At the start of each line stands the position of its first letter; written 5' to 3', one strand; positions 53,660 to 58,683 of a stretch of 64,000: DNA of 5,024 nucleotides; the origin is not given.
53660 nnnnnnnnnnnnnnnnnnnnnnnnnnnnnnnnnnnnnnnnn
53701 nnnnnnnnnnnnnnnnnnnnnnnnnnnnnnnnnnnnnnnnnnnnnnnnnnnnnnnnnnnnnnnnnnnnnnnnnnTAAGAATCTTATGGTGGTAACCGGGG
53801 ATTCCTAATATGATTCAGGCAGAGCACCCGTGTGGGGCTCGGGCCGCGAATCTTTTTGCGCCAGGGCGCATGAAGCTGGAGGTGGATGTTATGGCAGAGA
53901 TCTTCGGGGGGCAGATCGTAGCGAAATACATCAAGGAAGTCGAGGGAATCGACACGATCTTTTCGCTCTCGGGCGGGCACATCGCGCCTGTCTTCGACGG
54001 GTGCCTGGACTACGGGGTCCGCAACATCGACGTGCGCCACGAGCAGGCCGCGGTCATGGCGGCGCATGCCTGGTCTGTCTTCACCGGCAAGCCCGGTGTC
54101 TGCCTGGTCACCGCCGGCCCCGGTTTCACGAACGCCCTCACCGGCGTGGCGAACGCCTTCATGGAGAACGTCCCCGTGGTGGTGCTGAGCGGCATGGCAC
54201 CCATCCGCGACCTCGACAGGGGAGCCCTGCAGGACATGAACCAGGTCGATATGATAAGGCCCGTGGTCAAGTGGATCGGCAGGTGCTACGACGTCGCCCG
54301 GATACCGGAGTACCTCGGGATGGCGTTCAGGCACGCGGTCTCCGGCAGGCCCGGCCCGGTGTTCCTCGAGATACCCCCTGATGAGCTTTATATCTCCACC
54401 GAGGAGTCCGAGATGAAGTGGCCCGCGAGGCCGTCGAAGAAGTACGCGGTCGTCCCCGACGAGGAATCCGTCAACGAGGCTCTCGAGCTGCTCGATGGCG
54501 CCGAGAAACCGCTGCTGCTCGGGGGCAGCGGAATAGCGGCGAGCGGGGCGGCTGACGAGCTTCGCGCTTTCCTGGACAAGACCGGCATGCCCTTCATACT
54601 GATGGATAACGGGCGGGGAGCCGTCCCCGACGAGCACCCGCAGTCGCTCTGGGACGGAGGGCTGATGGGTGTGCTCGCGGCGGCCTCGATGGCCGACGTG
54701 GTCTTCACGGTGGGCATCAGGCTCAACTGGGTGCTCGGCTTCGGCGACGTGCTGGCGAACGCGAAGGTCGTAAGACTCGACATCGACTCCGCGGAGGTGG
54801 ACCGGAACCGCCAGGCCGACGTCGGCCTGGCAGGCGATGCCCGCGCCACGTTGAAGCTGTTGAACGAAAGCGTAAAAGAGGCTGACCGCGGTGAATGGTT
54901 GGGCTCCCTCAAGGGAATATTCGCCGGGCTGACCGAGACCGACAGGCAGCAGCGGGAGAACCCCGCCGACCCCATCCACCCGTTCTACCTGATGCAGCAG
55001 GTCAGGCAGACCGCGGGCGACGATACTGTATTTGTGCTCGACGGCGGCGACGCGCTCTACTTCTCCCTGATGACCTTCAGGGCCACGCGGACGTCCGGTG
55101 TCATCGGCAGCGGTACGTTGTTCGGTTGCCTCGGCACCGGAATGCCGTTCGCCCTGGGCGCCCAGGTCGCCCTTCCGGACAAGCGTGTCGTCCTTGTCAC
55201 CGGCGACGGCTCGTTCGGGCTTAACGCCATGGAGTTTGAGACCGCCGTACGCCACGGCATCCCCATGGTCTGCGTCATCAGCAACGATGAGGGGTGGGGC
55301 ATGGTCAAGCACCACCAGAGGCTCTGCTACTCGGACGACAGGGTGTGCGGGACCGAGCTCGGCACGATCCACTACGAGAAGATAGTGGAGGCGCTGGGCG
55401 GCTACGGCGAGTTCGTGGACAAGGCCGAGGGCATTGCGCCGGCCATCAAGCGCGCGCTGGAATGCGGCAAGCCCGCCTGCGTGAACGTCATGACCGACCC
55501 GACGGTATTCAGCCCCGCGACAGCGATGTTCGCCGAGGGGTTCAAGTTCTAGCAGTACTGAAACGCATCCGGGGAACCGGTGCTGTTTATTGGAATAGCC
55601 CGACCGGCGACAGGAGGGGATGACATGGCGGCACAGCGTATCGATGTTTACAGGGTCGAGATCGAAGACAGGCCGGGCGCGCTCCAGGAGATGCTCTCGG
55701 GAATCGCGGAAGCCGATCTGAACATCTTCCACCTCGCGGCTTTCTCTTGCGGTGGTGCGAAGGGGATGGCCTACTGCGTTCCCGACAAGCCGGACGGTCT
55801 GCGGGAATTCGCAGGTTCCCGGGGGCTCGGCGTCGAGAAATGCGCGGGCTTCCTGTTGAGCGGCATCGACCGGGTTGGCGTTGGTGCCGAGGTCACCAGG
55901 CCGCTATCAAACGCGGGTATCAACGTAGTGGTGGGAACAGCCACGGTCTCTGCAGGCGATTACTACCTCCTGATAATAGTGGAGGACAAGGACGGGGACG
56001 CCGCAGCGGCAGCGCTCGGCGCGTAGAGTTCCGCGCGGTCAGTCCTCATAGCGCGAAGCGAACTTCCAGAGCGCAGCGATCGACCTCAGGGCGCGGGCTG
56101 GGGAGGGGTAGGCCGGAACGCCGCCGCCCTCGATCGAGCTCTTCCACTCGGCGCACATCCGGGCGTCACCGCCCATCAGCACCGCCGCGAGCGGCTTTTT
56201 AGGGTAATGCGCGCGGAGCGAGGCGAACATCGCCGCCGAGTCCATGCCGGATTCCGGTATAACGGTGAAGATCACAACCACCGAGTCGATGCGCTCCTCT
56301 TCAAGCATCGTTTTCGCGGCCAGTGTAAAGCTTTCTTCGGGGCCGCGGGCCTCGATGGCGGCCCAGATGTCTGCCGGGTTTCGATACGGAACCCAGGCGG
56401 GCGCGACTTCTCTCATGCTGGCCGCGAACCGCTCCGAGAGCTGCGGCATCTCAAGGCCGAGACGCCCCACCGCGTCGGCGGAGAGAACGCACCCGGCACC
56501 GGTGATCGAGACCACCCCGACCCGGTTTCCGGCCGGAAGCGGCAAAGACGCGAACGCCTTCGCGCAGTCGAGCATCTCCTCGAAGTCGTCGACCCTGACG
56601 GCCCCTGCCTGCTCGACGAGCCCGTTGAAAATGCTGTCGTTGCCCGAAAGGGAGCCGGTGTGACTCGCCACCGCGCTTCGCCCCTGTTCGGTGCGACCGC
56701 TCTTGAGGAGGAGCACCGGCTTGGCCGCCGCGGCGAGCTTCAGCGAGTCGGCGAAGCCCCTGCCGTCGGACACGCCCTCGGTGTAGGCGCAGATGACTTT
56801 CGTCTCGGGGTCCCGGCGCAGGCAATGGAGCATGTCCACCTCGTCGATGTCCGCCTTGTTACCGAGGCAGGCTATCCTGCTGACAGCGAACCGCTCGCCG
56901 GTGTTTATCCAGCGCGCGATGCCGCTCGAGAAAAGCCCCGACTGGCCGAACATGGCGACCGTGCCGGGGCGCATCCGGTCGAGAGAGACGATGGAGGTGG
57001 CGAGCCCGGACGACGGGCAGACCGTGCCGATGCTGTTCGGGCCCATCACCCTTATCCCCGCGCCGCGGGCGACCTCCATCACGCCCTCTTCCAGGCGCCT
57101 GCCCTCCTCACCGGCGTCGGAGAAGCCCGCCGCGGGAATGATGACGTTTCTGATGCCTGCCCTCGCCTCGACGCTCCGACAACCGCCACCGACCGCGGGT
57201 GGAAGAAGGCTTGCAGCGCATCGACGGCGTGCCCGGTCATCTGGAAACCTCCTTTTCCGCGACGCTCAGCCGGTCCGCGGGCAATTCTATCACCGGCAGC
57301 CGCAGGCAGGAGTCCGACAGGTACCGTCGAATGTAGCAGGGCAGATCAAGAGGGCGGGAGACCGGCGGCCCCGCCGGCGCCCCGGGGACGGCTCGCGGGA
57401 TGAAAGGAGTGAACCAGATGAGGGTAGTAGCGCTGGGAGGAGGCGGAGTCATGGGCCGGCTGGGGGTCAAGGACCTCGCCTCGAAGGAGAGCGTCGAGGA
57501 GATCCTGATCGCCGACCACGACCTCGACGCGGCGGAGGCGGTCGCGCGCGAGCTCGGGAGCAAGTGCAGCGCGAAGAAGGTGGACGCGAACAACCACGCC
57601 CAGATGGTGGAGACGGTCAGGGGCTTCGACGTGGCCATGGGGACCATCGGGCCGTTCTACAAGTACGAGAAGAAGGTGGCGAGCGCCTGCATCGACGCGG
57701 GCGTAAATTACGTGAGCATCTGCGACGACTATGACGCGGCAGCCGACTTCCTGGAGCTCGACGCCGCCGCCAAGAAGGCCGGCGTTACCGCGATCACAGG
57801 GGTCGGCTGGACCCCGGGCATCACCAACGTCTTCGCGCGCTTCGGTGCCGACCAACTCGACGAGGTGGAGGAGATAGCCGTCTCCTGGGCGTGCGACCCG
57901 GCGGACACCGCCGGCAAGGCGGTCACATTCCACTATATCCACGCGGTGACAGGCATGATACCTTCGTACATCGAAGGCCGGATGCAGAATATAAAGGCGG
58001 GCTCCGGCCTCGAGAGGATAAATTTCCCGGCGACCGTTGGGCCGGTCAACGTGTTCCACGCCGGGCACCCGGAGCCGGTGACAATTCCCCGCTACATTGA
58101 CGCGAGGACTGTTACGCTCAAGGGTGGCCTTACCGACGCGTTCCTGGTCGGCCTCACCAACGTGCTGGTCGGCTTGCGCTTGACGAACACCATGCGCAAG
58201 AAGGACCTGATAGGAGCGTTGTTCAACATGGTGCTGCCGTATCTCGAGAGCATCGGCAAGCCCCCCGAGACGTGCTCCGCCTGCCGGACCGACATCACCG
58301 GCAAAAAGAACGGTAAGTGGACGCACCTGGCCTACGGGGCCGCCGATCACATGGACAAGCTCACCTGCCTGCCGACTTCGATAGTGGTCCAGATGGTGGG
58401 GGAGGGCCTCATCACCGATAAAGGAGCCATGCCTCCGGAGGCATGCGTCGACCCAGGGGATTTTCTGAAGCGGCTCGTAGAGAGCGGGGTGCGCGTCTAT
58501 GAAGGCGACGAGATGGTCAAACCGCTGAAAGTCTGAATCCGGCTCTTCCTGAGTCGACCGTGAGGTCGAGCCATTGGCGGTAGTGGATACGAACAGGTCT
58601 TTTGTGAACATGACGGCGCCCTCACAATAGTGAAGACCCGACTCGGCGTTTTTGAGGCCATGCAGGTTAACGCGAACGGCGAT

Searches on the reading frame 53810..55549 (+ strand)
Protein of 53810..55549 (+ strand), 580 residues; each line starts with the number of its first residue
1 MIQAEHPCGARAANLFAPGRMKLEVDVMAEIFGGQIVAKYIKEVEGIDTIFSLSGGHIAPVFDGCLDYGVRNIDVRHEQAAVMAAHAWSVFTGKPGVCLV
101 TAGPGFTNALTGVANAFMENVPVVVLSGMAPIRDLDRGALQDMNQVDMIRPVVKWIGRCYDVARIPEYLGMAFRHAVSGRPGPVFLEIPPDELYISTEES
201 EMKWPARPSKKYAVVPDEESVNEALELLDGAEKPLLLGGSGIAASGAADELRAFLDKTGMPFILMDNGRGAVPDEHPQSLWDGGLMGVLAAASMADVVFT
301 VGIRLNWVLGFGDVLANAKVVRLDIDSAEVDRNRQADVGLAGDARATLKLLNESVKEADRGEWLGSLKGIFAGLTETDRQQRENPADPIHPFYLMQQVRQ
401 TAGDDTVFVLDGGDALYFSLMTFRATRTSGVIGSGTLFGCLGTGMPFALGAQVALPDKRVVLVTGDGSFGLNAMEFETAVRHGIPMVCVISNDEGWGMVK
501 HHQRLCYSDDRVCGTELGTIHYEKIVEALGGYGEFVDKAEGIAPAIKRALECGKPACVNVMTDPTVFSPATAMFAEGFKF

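Call 28: search_protein_families(library=pfam, proteins=[window:53810-55549:+], max_evalue=0.00001)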
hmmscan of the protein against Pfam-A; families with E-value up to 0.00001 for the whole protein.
window:53810-55549:+ (580 aa): 3 families
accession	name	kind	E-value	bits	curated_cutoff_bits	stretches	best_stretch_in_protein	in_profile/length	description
PF02776.23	TPP_enzyme_N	-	5.2e-37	126.7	26.8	1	33-148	3-119/119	Thiamine pyrophosphate enzyme, N-terminal TPP binding domain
PF02775.26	TPP_enzyme_C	-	6.9e-35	120.5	21.9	1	423-560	13-151/151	Thiamine pyrophosphate enzyme, C-terminal TPP binding domain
PF00205.28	TPP_enzyme_M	-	9.9e-31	106.7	30.4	1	221-350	1-136/137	Thiamine pyrophosphate enzyme, central domain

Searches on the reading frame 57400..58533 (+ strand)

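Call 28: search_protein_families(library=pfam, proteins=[window:57400-58533:+], max_evalue=0.00001)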
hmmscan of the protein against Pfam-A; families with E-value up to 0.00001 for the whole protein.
window:57400-58533:+ (378 aa): 2 families
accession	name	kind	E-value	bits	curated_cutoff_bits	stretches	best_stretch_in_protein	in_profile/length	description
PF03435.24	Sacchrp_dh_NADP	-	4.8e-17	62.9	25.1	1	9-132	1-129/129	Saccharopine dehydrogenase NADP binding domain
PF16653.10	Sacchrp_dh_C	-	5.3e-07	30.4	31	1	136-363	1-264/265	Saccharopine dehydrogenase C-terminal domain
